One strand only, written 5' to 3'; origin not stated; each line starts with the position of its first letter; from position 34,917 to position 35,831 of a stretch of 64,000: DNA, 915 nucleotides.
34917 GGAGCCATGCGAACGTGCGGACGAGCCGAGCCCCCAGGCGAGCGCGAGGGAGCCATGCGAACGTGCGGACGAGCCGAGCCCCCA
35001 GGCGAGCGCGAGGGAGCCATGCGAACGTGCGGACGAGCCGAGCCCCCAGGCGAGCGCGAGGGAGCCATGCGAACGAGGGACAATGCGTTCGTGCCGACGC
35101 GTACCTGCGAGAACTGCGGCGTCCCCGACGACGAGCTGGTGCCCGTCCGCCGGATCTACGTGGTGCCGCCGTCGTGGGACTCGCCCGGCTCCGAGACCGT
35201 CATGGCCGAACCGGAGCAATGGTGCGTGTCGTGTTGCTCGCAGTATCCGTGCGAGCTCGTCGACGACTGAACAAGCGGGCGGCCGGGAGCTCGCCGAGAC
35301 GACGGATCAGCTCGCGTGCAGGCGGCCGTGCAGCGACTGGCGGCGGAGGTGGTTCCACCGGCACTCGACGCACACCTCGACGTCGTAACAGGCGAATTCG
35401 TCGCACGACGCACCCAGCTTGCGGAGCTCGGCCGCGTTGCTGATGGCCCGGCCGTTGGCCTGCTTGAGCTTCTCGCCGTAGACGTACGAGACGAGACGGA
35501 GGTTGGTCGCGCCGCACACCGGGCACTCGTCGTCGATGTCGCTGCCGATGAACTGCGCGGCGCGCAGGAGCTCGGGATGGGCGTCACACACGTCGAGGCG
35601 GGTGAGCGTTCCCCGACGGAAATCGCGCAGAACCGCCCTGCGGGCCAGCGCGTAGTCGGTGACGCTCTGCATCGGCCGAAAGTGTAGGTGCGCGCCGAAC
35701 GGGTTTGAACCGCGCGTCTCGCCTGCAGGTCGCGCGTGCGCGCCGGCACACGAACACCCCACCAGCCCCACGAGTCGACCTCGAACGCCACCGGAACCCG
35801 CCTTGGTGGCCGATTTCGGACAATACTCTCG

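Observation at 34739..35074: Seven head-to-tail copies of a 48-bp unit, each carrying an SD-like GAGGGAG plus ATG, between panB and a small Cys-rich ORF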

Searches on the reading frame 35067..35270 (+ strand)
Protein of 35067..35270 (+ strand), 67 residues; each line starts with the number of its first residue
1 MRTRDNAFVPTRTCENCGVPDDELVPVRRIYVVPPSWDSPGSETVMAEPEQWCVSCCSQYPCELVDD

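Call 8: search_protein_families(library=pfam, proteins=[window:35067-35270:+], max_evalue=0.01)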
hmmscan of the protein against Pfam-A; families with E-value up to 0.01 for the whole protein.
window:35067-35270:+ (67 aa): 0 families

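Call 11: find_homologous_proteins(query=window:35067-35267:+, max_evalue=0.001)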
Query seq(67 aa) (67 aa): 18 proteins with E <= 0.001 among 18 candidates.
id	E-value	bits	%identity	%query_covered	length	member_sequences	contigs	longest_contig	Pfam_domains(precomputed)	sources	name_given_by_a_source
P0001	3.5e-40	153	100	100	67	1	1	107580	-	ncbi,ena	-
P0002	2.2e-27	112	89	84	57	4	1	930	-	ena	-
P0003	1.2e-25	107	70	100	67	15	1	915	-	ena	-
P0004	6.1e-24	101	80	84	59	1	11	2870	-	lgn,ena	-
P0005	9.6e-24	101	76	88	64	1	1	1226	-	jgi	jgi:hypothetical protein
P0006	5.0e-23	98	75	88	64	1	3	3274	-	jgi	jgi:hypothetical protein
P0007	1.8e-22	97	73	88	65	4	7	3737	-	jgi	jgi:hypothetical protein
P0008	1.9e-22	97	69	88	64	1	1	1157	-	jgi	jgi:hypothetical protein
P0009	2.0e-22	97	75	84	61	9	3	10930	-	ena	-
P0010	5.7e-22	95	82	75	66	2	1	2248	-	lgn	-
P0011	1.8e-21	93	73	84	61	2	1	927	-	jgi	jgi:hypothetical protein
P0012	9.4e-21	91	75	79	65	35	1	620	-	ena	-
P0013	1.8e-20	90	73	88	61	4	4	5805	-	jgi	jgi:hypothetical protein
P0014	1.6e-19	87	70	84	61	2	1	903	-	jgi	jgi:hypothetical protein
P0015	4.0e-19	86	70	81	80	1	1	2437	-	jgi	jgi:hypothetical protein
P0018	3.1e-18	83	66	84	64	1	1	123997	-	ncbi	ncbi:MAG: hypothetical protein ACT4OX_09000 [Actinomycetota bacterium]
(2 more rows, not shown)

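Call 14: find_encoding_contigs(protein=P0001, flank=10000, max_places=6)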
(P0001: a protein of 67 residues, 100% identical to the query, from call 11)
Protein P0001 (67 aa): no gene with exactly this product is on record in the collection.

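Call 15: find_encoding_contigs(protein=P0002, flank=5000, max_places=4)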
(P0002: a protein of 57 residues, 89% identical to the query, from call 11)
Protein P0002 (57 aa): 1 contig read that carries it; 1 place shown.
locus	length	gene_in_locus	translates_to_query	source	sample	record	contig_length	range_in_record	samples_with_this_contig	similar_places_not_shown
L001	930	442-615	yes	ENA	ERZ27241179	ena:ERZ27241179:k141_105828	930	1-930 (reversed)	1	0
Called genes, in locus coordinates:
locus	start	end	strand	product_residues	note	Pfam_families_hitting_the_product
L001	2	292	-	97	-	?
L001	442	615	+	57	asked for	-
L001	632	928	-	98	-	?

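Call 16: find_encoding_contigs(protein=P0004, flank=5000, max_places=6)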
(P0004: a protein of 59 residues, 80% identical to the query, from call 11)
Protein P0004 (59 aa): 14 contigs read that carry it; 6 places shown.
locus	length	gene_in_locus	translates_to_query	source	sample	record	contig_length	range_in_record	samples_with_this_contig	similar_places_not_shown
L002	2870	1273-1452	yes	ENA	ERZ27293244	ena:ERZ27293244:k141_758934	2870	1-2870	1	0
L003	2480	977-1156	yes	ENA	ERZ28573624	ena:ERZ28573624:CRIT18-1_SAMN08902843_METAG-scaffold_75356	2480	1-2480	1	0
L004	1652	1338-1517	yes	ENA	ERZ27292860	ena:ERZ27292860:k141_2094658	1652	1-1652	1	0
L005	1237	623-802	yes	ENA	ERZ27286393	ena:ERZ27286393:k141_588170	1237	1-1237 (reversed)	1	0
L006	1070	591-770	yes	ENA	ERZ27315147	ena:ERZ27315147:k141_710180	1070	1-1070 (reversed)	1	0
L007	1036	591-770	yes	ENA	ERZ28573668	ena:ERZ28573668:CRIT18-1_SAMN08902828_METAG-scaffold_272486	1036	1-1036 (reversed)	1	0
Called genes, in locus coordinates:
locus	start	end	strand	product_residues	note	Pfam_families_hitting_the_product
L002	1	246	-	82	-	?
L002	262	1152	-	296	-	PF02548:Pantoate_transf, PF13714:PEP_mutase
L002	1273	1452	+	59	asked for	-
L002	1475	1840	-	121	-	PF17249:DUF5318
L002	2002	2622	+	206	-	PF03551:PadR, PF10400:Vir_act_alpha_C (weak)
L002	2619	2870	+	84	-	?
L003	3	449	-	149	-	?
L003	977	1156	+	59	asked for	-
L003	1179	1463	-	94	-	PF17249:DUF5318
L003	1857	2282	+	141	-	PF10400:Vir_act_alpha_C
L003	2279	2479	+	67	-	?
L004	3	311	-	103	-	?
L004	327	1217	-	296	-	PF02548:Pantoate_transf, PF13714:PEP_mutase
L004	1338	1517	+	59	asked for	-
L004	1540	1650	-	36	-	?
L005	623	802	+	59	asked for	-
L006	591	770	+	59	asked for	-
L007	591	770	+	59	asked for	-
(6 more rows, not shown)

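Call 17: find_encoding_contigs(protein=P0009, flank=5000, max_places=4)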
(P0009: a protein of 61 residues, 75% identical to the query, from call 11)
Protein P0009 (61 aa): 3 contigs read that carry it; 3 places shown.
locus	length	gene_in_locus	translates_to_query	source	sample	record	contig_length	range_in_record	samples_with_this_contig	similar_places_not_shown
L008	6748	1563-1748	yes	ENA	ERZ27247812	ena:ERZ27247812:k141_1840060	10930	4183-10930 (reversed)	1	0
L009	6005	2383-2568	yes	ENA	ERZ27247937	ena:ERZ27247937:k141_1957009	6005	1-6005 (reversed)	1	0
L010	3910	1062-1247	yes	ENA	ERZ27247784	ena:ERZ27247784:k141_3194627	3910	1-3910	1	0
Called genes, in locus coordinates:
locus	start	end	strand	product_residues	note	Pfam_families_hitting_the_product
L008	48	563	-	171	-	PF02643:DUF192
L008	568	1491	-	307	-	PF02548:Pantoate_transf, PF13714:PEP_mutase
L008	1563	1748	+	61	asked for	-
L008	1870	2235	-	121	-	PF17249:DUF5318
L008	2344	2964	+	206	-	PF03551:PadR, PF10400:Vir_act_alpha_C (weak)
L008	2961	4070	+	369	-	PF01658:Inos-1-P_synth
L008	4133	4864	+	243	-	PF01209:Ubie_methyltran, PF13489:Methyltransf_23, PF09445:Methyltransf_15 (weak), PF13847:Methyltransf_31, PF08241:Methyltransf_11, PF08242:Methyltransf_12, PF13649:Methyltransf_25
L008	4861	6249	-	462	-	PF01743:PolyA_pol, PF12627:PolyA_pol_RNAbd, PF01966:HD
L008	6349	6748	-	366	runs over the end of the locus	PF00437:T2SSE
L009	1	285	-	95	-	?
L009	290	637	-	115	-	PF01250:Ribosomal_S6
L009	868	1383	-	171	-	PF02643:DUF192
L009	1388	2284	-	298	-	PF02548:Pantoate_transf, PF13714:PEP_mutase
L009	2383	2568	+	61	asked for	-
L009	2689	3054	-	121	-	PF17249:DUF5318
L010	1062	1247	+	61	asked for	-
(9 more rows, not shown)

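Call 18: find_encoding_contigs(protein=P0018, flank=5000, max_places=3)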
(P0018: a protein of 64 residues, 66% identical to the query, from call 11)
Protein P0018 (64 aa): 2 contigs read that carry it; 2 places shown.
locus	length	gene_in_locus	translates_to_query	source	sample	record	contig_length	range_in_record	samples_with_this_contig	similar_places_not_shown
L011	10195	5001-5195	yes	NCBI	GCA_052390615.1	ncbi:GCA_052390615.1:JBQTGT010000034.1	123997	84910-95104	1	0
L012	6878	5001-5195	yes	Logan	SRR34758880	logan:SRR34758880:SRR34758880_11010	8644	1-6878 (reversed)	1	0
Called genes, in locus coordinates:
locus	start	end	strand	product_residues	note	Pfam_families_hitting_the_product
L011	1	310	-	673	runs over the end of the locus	PF00772:DnaB, PF03796:DnaB_C, PF13481:AAA_25, PF14890:Intein_splicing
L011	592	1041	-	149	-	PF01281:Ribosomal_L9_N, PF03948:Ribosomal_L9_C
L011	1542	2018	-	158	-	PF00436:SSB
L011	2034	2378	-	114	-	PF01250:Ribosomal_S6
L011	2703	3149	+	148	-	PF10604:Polyketide_cyc2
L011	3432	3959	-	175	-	PF02643:DUF192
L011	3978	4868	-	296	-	PF02548:Pantoate_transf, PF13714:PEP_mutase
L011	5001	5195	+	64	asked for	-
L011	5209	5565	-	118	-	PF17249:DUF5318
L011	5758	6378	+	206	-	PF03551:PadR, PF10400:Vir_act_alpha_C (weak)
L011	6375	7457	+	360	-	PF01658:Inos-1-P_synth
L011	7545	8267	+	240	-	PF13489:Methyltransf_23, PF01209:Ubie_methyltran, PF13649:Methyltransf_25, PF13847:Methyltransf_31, PF08241:Methyltransf_11, PF08242:Methyltransf_12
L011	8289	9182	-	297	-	PF02861:Clp_N, PF06689:zf-C4_ClpX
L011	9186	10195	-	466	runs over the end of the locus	PF01743:PolyA_pol, PF12627:PolyA_pol_RNAbd, PF01966:HD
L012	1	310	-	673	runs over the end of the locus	PF00772:DnaB, PF03796:DnaB_C, PF13481:AAA_25, PF14890:Intein_splicing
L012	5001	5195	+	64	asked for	-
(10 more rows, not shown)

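Call 24: list_cluster_members(proteins=[P0001, P0002, P0003])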
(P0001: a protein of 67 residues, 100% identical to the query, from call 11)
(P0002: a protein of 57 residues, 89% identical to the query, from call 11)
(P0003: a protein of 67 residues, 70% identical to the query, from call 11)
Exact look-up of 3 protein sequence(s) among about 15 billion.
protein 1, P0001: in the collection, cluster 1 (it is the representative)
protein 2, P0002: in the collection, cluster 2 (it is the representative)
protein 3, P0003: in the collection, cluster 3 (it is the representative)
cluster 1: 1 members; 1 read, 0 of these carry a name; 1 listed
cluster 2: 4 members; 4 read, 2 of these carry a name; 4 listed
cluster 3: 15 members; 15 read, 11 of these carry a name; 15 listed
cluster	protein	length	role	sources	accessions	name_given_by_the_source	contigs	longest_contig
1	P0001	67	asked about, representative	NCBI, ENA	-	-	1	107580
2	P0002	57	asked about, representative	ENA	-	-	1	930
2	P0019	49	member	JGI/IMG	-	hypothetical protein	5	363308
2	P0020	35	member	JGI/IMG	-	hypothetical protein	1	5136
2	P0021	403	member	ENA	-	-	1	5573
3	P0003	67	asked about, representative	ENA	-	-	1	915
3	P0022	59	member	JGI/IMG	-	hypothetical protein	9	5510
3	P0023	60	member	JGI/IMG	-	hypothetical protein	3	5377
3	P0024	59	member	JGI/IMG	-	hypothetical protein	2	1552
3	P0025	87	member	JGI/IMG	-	hypothetical protein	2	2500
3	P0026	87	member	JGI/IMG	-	hypothetical protein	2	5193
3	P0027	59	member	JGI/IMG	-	hypothetical protein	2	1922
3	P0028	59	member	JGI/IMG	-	hypothetical protein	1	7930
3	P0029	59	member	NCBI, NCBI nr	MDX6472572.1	MAG: hypothetical protein QOK22_1388 [Gaiellaceae bacterium] | hypothetical protein [Gaiellaceae bacterium]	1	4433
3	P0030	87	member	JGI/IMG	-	hypothetical protein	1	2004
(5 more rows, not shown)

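Call 25: find_related_loci(query=A1, collection=genome_contigs, flank=3000)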
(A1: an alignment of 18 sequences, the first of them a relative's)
Query A1 (67 aa) in genome_contigs; peptide patterns used: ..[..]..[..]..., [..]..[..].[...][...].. (x = any residue, [..] = any of these).
197 stretches matched a pattern; 176 encode a relative of the query (tblastn E <= 1e-3); the best 80 are kept; 80 distinct loci.
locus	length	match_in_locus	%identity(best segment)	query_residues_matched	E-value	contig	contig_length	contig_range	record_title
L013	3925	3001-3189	78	5-67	2e-31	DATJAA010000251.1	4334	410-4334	MAG TPA_asm: Acidimicrobiia bacterium isolate SMAG_U15315 k141_3467682, whole genome shotgun sequence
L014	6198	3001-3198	74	2-67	3e-30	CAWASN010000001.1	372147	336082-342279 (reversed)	MAG: uncultured Actinomycetes bacterium isolate MFD02416.bin.2.121 genome assembly, contig: contig_15043, whole genome s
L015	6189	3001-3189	69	4-67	2e-24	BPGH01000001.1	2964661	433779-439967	MAG: Acidimicrobiia bacterium KatS3mg009 DNA, contig_6993, whole genome shotgun sequence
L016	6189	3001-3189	75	5-67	3e-24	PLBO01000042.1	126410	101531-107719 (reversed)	MAG: Actinomycetota bacterium isolate palsa_610 73.20111000_P3M.68_contig_2063, whole genome shotgun sequence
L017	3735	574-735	74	14-67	4e-24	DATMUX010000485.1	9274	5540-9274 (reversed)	MAG TPA_asm: Acidimicrobiia bacterium isolate SMAG_U13053 k141_287140, whole genome shotgun sequence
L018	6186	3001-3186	76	6-67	4e-24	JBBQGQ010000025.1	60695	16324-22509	MAG: Acidimicrobiia bacterium isolate Co_metawrap_954 Cmw_954_k141_24803906_length_60695_cov_14.9982, whole genome shotg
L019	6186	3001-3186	74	6-67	9e-24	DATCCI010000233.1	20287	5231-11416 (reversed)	MAG TPA_asm: Acidimicrobiia bacterium isolate SMAG_U7695 k141_216566, whole genome shotgun sequence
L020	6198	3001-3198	74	2-67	1e-23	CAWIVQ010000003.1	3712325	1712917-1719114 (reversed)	MAG: uncultured Actinomycetes bacterium isolate MFD01872.bin.2.197 genome assembly, contig: contig_54823, whole genome s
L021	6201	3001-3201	72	1-67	1e-23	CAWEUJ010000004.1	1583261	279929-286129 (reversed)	MAG: uncultured Actinomycetes bacterium isolate MFD01299.bin.2.46 genome assembly, contig: contig_2515, whole genome sho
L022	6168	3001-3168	66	12-67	5e-23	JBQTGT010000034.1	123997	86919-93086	MAG: Actinomycetota bacterium isolate SAR205 c_000000109754, whole genome shotgun sequence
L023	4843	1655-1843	71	5-67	1e-22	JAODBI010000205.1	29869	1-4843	MAG: Actinomycetes bacterium isolate RYN_52 scaffold_1429724, whole genome shotgun sequence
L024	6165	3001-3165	82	13-67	9e-23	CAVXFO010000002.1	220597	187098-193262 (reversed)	MAG: uncultured Actinomycetes bacterium isolate MFD02416.bin.2.178 genome assembly, contig: contig_15042, whole genome s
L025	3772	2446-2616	65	10-66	3e-22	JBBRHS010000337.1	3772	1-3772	MAG: Acidimicrobiia bacterium isolate Co_metawrap_2730 Cmw_2730_k141_12230296_length_3772_cov_6.0000, whole genome shotg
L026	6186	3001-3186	76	6-67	3e-22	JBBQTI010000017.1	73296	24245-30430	MAG: Acidimicrobiia bacterium isolate Co_metawrap_1816 Cmw_1816_k141_10952033_length_73296_cov_14.9992, whole genome sho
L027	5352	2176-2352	63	9-67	3e-22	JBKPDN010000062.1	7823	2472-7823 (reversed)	MAG: Actinomycetota bacterium isolate GB_EKS_MAG_00023 GB_EKS_000001290158, whole genome shotgun sequence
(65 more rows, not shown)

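Call 68: search_protein_families(library=ncbifam, proteins=[window:35091-35270:+], max_evalue=0.01)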
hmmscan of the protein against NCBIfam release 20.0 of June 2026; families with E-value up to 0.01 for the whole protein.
window:35091-35270:+ (59 aa): 0 families

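Call 75: find_encoding_contigs(protein=P0019, flank=2500, max_places=6)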
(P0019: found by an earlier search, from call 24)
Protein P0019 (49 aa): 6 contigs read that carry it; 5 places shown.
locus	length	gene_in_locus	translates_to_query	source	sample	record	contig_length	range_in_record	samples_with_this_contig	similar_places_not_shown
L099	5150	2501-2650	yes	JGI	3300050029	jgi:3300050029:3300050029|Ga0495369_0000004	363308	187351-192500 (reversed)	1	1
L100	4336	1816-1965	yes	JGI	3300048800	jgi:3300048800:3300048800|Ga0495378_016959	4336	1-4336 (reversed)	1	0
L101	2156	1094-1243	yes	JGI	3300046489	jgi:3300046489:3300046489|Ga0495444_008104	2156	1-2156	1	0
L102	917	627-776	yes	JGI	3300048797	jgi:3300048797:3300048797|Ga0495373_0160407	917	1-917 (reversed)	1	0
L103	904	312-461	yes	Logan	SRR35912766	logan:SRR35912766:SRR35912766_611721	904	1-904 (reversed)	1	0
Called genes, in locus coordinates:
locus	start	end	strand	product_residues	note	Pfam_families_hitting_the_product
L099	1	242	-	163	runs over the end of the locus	PF00436:SSB, PF22657:SSB_1 (faint)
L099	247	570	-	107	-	PF01250:Ribosomal_S6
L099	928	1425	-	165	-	PF02643:DUF192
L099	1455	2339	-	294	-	PF02548:Pantoate_transf, PF13714:PEP_mutase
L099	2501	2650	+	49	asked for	-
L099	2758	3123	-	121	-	PF17249:DUF5318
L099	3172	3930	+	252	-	PF03551:PadR, PF10400:Vir_act_alpha_C (weak)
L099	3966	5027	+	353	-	PF01658:Inos-1-P_synth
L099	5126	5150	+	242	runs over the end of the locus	PF13489:Methyltransf_23, PF01209:Ubie_methyltran, PF09445:Methyltransf_15 (faint), PF13847:Methyltransf_31, PF08241:Methyltransf_11, PF08242:Methyltransf_12, PF13649:Methyltransf_25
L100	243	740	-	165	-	PF02643:DUF192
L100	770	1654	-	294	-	PF02548:Pantoate_transf, PF13714:PEP_mutase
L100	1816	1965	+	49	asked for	-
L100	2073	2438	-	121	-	PF17249:DUF5318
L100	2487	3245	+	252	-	PF03551:PadR, PF10400:Vir_act_alpha_C (weak)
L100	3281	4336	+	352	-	?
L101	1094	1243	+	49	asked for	-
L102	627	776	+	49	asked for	-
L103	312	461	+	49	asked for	-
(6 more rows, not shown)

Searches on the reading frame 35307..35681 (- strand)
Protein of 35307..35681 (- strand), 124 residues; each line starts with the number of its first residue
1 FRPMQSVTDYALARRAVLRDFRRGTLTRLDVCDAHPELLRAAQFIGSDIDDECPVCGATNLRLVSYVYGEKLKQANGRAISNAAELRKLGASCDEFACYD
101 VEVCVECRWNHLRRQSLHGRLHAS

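Call 8: search_protein_families(library=pfam, proteins=[window:35307-35681:-], max_evalue=0.01)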
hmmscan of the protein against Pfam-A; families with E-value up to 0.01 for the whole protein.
window:35307-35681:- (124 aa): 1 family
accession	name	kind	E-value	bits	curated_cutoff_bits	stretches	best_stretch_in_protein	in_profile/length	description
PF17249.8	DUF5318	-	6e-39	133.3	31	1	5-120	5-119/131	Family of unknown function (DUF5318)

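Call 68: search_protein_families(library=ncbifam, proteins=[window:35307-35681:-], max_evalue=0.01)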
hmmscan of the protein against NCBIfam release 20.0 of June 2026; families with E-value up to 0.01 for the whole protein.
window:35307-35681:- (124 aa): 0 families
